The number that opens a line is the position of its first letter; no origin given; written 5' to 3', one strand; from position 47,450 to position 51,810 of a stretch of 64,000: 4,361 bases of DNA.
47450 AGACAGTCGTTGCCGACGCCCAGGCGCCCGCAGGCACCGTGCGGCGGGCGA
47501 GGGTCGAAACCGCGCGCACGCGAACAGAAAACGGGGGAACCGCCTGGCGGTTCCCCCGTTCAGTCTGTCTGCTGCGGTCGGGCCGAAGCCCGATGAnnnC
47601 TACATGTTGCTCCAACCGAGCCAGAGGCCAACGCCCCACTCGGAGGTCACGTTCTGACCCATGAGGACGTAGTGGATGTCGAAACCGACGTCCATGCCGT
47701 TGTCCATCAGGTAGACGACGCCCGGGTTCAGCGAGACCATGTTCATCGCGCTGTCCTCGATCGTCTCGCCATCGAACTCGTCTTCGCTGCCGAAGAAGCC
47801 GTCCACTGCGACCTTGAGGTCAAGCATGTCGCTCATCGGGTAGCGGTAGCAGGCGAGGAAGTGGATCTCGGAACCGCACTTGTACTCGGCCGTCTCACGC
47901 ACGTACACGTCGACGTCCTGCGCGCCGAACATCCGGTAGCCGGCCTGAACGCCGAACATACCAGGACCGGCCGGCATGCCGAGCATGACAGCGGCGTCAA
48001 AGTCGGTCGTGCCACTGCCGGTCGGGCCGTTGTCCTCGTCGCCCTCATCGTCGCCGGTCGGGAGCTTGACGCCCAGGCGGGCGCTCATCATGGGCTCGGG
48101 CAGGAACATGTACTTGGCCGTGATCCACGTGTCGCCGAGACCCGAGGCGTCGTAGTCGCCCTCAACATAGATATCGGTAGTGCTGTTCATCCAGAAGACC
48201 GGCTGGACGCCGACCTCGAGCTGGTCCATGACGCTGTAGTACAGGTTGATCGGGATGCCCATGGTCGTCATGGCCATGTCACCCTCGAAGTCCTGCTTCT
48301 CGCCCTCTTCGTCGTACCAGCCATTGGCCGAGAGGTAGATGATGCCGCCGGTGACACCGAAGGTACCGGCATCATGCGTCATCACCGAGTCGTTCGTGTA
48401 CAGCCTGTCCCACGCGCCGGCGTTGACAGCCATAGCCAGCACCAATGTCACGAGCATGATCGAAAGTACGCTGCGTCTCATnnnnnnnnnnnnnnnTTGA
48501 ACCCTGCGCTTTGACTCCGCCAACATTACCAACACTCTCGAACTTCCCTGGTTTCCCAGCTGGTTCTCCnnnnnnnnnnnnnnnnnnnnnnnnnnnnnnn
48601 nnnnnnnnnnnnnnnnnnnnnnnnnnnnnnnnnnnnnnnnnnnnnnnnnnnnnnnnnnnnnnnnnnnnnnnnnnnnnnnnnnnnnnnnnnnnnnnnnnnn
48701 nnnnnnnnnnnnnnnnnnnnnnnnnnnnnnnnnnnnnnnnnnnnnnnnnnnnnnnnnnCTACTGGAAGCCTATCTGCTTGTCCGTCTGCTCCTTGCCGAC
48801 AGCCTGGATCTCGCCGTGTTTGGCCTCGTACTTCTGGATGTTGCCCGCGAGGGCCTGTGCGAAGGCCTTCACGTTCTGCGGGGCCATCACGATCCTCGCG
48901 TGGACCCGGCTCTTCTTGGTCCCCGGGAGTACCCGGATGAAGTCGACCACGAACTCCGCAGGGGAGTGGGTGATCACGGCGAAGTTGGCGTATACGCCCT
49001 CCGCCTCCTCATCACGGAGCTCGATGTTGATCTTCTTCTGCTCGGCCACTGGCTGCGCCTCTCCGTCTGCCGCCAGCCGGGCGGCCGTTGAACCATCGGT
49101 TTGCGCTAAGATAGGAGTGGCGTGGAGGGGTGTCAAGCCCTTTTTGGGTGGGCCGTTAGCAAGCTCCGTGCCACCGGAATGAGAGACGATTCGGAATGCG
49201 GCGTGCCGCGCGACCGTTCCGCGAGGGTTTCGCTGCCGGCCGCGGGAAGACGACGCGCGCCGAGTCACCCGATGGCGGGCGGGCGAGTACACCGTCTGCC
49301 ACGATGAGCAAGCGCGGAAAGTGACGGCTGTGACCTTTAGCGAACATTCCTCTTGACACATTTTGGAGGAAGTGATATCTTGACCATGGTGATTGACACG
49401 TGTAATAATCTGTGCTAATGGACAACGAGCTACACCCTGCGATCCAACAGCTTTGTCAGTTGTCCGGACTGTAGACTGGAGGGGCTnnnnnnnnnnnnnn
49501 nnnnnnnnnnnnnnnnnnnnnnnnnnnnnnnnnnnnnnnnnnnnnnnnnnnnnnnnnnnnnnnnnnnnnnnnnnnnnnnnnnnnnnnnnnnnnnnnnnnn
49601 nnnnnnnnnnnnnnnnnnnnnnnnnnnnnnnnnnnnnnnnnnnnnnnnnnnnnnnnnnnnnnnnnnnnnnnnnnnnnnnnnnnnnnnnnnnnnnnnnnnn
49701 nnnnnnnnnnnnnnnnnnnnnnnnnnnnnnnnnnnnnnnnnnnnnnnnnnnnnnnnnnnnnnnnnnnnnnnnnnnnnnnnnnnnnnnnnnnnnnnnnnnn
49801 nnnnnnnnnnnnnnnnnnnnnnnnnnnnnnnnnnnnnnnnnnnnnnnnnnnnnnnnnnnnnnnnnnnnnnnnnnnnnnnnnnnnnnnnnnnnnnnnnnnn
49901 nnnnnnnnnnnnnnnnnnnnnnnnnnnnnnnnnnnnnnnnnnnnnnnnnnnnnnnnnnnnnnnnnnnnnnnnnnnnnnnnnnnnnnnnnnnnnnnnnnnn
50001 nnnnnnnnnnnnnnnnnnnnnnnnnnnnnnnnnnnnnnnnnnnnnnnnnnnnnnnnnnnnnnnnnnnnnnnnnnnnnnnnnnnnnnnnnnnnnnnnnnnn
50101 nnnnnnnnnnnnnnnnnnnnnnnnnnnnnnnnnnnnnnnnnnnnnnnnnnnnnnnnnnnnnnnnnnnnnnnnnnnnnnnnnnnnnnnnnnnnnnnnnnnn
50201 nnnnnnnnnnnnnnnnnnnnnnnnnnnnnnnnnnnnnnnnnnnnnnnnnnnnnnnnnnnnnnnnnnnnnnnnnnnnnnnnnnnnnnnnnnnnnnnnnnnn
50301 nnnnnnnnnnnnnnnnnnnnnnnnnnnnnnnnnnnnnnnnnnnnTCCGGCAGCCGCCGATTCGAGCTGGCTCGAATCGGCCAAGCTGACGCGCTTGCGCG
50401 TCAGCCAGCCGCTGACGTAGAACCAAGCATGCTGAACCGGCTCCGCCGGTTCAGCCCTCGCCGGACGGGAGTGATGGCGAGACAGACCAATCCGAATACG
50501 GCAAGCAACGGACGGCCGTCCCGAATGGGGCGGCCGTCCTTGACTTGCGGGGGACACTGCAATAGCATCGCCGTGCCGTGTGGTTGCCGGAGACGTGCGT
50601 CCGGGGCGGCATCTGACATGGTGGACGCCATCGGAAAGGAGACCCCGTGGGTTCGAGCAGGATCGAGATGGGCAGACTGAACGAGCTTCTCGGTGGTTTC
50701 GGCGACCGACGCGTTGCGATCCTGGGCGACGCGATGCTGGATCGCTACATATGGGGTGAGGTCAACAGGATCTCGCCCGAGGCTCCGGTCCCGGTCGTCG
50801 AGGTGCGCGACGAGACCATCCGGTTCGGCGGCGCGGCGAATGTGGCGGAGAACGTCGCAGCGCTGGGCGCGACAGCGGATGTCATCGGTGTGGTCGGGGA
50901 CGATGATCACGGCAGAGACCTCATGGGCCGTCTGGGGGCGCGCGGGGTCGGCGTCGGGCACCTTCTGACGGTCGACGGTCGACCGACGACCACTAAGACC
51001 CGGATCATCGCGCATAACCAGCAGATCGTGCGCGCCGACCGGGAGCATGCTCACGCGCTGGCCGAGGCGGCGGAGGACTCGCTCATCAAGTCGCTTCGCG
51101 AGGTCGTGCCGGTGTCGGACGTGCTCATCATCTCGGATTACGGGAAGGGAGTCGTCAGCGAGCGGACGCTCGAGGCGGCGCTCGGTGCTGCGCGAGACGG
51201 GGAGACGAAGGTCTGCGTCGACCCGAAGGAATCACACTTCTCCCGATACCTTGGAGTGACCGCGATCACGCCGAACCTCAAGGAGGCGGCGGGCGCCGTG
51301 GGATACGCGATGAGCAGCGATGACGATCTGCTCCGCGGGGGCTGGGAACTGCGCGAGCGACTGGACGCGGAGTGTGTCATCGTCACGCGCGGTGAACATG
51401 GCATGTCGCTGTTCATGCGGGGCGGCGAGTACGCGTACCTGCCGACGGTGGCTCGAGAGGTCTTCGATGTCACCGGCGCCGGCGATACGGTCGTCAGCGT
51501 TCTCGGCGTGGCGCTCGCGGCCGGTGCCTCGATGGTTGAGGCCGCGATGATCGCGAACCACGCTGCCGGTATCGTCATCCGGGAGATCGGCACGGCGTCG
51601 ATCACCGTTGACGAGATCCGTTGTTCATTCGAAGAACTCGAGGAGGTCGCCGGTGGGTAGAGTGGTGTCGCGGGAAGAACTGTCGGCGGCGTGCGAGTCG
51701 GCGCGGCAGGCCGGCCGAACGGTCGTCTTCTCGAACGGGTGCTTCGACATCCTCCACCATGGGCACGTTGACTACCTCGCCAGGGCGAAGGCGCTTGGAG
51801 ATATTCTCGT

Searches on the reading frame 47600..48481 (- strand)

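Call 65: search_protein_families(library=pfam, proteins=[window:47600-48481:-], max_evalue=0.00001)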
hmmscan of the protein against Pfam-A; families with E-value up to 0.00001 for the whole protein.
window:47600-48481:- (293 aa): 1 family
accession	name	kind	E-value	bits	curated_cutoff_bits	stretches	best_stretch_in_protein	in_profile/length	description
PF13557.12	Phenol_MetA_deg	-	1.2e-13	52.1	22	1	91-272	44-226/242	Putative MetA-pathway of phenol degradation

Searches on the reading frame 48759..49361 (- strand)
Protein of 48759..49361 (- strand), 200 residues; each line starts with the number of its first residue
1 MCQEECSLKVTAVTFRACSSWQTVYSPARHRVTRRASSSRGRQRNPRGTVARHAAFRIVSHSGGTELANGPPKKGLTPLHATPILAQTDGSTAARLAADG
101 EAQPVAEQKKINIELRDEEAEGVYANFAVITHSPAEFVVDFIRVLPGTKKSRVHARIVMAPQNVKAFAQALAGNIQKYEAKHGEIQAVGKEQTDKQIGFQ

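Call 65: search_protein_families(library=pfam, proteins=[window:48759-49361:-], max_evalue=0.00001)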
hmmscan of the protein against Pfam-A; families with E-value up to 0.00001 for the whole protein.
window:48759-49361:- (200 aa): 1 family
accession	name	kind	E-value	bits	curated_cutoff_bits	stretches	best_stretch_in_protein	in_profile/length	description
PF11950.13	DUF3467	-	5.6e-26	90.8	25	1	107-186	11-91/92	Protein of unknown function (DUF3467)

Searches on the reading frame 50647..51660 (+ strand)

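Call 65: search_protein_families(library=pfam, proteins=[window:50647-51660:+], max_evalue=0.00001)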
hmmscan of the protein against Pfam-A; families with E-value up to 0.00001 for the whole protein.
window:50647-51660:+ (337 aa): 2 families
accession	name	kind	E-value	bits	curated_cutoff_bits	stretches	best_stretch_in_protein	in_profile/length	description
PF00294.29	PfkB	-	6.7e-44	150.9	25.8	1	22-318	3-297/302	pfkB family carbohydrate kinase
PF08543.17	Phos_pyr_kin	-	1.2e-06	28.6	27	1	204-305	120-226/246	Phosphomethylpyrimidine kinase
